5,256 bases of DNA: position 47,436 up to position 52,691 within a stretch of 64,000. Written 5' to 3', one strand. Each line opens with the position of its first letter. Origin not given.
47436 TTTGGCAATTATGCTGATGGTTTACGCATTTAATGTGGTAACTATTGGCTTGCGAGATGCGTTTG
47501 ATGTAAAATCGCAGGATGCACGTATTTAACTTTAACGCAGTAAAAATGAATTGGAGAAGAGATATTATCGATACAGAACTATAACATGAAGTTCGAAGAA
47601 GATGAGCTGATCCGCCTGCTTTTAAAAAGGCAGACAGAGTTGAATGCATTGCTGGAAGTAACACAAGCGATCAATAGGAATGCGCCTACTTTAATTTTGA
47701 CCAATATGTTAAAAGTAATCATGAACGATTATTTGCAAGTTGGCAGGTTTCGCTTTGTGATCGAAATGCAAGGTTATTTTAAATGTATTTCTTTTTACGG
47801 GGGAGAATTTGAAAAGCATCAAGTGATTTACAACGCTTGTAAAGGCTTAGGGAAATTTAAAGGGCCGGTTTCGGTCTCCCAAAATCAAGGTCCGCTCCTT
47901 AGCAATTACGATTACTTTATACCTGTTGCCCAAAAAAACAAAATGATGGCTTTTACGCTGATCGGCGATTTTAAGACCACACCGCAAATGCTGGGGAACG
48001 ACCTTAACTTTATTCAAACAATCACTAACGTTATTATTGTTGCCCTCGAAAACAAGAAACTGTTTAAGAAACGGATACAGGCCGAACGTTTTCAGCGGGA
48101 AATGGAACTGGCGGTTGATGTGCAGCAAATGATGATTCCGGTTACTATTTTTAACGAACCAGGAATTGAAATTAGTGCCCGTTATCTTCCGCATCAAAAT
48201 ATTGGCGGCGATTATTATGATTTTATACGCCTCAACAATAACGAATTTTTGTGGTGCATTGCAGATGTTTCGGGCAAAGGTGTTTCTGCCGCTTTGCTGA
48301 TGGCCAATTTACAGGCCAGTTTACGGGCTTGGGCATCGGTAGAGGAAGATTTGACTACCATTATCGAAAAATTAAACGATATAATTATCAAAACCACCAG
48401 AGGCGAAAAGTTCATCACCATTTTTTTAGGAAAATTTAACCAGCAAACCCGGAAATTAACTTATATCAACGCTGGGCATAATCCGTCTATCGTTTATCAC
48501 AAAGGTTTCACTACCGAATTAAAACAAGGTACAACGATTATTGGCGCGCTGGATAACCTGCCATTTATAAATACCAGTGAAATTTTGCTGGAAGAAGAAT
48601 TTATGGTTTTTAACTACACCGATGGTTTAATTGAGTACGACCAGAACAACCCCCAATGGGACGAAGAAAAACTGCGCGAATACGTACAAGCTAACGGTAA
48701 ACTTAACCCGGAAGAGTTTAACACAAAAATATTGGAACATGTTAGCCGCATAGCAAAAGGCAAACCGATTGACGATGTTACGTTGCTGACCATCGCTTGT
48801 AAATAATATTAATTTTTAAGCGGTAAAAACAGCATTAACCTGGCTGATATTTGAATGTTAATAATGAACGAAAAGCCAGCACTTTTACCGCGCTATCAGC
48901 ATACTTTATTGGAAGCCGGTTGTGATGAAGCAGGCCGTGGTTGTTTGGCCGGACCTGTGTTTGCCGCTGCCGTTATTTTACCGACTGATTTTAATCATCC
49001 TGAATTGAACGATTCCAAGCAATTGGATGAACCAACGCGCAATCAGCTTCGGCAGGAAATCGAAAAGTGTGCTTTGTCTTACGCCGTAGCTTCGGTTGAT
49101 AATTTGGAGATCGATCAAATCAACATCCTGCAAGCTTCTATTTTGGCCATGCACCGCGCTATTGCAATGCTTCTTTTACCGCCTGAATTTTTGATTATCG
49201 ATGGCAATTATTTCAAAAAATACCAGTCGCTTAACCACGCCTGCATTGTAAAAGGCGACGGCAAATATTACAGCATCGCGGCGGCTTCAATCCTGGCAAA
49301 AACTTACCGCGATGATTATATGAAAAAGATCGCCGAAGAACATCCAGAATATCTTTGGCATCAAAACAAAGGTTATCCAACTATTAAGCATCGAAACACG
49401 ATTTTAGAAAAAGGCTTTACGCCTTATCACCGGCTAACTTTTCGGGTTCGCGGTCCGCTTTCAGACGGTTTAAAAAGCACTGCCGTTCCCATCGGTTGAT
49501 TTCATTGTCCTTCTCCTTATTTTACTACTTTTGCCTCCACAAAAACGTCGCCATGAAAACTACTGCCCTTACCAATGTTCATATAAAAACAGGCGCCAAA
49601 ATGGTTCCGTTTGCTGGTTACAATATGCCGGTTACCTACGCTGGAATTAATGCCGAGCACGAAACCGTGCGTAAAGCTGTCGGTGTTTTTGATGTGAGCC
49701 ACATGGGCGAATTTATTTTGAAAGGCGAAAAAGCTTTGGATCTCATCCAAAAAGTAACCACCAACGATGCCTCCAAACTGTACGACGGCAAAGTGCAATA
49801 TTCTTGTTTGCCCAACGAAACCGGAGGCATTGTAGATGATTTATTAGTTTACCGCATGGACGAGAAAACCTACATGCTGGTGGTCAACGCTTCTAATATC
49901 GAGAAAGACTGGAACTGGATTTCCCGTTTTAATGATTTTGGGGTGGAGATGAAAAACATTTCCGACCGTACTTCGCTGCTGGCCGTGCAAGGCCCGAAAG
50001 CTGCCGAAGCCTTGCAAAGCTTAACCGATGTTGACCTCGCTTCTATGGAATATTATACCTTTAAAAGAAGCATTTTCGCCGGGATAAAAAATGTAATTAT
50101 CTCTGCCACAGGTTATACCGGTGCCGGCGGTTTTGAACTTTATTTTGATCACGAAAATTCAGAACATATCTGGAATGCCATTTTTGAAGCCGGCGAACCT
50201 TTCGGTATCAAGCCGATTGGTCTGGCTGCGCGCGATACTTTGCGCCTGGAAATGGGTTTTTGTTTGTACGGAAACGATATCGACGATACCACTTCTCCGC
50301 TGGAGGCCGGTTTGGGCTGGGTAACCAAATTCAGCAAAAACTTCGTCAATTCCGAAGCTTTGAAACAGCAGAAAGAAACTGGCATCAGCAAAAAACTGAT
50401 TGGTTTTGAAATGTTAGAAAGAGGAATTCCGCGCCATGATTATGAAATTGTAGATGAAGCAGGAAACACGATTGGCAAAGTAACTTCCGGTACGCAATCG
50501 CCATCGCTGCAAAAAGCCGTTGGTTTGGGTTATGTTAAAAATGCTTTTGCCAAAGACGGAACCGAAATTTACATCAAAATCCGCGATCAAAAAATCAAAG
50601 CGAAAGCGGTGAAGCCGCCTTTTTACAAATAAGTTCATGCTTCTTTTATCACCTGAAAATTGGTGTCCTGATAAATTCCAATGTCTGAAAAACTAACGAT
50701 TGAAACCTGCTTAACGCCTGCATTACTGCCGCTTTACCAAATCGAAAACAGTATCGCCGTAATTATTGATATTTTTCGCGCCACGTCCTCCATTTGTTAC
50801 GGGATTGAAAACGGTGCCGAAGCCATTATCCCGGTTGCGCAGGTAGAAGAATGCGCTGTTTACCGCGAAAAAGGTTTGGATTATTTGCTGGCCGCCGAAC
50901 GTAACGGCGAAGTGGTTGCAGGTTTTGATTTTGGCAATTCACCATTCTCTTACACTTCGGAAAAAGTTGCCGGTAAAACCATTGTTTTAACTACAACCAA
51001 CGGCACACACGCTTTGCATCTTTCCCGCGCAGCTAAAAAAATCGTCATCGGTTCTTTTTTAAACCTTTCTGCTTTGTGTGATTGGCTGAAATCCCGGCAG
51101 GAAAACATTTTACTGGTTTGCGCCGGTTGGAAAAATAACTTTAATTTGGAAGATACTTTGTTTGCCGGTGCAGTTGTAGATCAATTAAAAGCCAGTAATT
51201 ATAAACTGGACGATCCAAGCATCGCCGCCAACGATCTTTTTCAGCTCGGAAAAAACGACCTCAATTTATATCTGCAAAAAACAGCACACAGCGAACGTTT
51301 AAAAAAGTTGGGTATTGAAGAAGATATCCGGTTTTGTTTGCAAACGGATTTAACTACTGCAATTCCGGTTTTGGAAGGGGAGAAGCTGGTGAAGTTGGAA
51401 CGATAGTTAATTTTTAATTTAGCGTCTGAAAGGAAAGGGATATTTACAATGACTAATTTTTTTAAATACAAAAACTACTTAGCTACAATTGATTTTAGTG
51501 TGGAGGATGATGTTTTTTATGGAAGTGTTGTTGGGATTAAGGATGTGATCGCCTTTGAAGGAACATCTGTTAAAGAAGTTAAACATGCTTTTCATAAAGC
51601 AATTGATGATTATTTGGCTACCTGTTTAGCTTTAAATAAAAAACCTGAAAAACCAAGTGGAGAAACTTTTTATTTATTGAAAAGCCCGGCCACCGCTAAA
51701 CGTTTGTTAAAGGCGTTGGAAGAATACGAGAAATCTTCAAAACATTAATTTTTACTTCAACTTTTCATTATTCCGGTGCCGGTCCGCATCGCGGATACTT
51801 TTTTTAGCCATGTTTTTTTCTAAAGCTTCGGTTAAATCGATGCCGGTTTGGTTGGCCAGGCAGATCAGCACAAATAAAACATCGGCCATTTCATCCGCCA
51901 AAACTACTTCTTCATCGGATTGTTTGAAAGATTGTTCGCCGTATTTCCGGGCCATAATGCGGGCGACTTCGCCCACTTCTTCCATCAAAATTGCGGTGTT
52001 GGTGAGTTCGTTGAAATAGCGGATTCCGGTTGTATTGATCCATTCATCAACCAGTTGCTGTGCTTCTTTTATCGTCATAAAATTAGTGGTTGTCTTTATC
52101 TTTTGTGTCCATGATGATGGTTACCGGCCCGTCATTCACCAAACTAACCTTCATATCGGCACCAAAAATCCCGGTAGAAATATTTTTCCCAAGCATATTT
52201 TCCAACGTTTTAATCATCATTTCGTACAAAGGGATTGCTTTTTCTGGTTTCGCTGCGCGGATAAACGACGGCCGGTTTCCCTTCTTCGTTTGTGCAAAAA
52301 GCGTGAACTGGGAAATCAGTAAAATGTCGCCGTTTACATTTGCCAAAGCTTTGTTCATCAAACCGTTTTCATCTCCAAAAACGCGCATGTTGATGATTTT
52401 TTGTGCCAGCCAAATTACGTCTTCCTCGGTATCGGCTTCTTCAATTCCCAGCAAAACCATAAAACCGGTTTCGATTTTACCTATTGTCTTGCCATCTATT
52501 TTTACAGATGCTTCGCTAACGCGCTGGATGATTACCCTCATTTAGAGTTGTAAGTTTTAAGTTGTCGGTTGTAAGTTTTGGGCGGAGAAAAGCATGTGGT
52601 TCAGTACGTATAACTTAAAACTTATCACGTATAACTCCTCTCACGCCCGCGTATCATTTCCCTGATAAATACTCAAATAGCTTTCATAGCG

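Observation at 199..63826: Hyper-abundant oriented oligomer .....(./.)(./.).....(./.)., about one copy per kb in spacers and inside unrelated genes: candidate DNA-uptake-type signal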

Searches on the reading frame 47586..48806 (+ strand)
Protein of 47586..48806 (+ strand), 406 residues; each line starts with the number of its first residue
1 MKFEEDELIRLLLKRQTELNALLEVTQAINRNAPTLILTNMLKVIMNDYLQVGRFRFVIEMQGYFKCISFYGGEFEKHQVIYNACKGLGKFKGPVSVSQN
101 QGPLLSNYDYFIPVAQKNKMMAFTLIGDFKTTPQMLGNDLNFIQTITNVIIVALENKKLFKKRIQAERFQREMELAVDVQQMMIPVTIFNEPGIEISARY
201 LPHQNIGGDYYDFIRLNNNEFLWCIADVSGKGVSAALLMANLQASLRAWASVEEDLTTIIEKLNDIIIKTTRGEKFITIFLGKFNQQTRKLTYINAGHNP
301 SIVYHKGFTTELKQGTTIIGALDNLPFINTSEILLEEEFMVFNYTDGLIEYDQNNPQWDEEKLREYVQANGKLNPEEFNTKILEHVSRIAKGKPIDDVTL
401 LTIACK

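Call 19: search_protein_families(library=pfam, max_evalue=0.000001, proteins=[window:47586-48806:+])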
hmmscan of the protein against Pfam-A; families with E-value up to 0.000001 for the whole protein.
window:47586-48806:+ (406 aa): 1 family
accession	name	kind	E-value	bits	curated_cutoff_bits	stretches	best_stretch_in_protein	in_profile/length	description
PF07228.17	SpoIIE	-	7.7e-41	140.6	25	1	222-404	6-190/192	Stage II sporulation protein E (SpoIIE)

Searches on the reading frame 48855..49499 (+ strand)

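Call 19: search_protein_families(library=pfam, max_evalue=0.000001, proteins=[window:48855-49499:+])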
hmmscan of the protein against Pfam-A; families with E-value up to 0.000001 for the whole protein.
window:48855-49499:+ (214 aa): 1 family
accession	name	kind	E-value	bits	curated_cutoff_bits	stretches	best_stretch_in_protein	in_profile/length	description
PF01351.25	RNase_HII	-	5e-38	131.4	25.8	1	21-196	1-196/199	Ribonuclease HII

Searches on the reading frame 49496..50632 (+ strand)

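Call 19: search_protein_families(library=pfam, max_evalue=0.000001, proteins=[window:49496-50632:+])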
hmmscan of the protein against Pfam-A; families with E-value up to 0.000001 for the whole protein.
window:49496-50632:+ (378 aa): 2 families
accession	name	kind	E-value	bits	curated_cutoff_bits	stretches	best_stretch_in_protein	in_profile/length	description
PF01571.26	GCV_T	-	1.4e-91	306.7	25.6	1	26-276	2-255/255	Aminomethyltransferase folate-binding domain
PF08669.17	GCV_T_C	-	5.6e-25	87.5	25.9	1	299-378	1-80/80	Glycine cleavage T-protein C-terminal barrel domain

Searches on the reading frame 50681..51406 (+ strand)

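Call 19: search_protein_families(library=pfam, max_evalue=0.000001, proteins=[window:50681-51406:+])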
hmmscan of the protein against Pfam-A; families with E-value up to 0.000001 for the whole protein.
window:50681-51406:+ (241 aa): 1 family
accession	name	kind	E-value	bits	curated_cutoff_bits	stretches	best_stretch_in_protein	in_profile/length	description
PF04029.19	2-ph_phosp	-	7.4e-81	271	26.4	1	10-232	1-224/226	2-phosphosulpholactate phosphatase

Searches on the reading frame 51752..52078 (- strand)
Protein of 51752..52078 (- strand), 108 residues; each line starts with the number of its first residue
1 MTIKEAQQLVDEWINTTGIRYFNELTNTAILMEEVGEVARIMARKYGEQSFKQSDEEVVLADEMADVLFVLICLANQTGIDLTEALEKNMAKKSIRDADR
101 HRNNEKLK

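Call 19: search_protein_families(library=pfam, max_evalue=0.000001, proteins=[window:51752-52078:-])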
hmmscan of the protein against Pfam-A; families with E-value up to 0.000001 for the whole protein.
window:51752-52078:- (108 aa): 2 families
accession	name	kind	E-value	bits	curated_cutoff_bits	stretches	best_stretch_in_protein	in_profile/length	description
PF03819.22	MazG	-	3e-13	50.3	22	1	23-99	2-72/74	MazG nucleotide pyrophosphohydrolase domain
PF12643.12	MazG-like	-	6.8e-07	29.9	27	1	31-105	15-79/85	MazG-like family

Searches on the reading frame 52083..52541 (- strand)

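Call 19: search_protein_families(library=pfam, max_evalue=0.000001, proteins=[window:52083-52541:-])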
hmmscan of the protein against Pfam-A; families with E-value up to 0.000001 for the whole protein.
window:52083-52541:- (152 aa): 1 family
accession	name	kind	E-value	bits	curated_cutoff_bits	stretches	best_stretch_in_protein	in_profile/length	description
PF02580.21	Tyr_Deacylase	-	9.9e-60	201.5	25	1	2-145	1-144/144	D-Tyr-tRNA(Tyr) deacylase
